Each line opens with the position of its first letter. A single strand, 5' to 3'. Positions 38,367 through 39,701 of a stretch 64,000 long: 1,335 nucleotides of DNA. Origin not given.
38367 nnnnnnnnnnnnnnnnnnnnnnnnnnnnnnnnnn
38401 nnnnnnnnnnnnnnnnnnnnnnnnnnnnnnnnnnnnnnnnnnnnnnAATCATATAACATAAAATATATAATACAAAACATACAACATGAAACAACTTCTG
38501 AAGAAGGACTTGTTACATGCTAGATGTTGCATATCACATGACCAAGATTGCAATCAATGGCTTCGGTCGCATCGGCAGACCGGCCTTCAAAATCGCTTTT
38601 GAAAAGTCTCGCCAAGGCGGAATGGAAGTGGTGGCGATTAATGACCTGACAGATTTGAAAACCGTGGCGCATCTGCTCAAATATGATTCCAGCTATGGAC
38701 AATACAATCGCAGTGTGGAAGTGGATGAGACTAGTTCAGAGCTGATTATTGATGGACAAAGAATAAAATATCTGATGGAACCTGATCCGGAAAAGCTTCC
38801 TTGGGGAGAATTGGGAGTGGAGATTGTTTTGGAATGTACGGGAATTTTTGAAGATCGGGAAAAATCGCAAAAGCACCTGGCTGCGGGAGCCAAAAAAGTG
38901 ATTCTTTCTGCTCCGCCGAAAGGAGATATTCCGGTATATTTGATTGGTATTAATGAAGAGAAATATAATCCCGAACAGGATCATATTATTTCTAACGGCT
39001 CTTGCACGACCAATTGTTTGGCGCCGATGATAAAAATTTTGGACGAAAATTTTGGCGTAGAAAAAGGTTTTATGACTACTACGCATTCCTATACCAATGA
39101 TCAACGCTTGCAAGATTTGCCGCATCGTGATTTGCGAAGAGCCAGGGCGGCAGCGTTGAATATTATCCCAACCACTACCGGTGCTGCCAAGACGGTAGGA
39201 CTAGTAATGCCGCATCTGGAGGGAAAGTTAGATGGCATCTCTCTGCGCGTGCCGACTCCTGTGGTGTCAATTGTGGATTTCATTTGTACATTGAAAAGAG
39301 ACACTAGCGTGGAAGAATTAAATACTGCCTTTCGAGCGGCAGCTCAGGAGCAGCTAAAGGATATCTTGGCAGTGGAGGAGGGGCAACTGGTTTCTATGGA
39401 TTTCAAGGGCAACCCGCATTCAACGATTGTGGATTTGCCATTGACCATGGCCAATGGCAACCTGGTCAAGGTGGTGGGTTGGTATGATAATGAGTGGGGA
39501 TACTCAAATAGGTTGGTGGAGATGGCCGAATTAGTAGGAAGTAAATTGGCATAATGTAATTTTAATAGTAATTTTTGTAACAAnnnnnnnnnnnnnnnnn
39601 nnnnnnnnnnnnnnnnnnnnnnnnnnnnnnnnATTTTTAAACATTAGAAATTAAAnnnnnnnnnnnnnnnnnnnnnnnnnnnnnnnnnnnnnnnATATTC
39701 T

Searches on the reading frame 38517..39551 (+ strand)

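Call 50: search_protein_families(library=pfam, proteins=[window:38517-39551:+], max_evalue=0.01)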
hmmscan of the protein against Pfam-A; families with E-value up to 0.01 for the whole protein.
window:38517-39551:+ (345 aa): 2 families
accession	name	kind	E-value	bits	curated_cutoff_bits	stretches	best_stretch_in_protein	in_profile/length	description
PF02800.25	Gp_dh_C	-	3e-61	206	24.4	1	168-323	1-158/158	Glyceraldehyde 3-phosphate dehydrogenase, C-terminal domain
PF00044.30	Gp_dh_N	-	1.7e-35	121.8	31.7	1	10-113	2-100/101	Glyceraldehyde 3-phosphate dehydrogenase, NAD binding domain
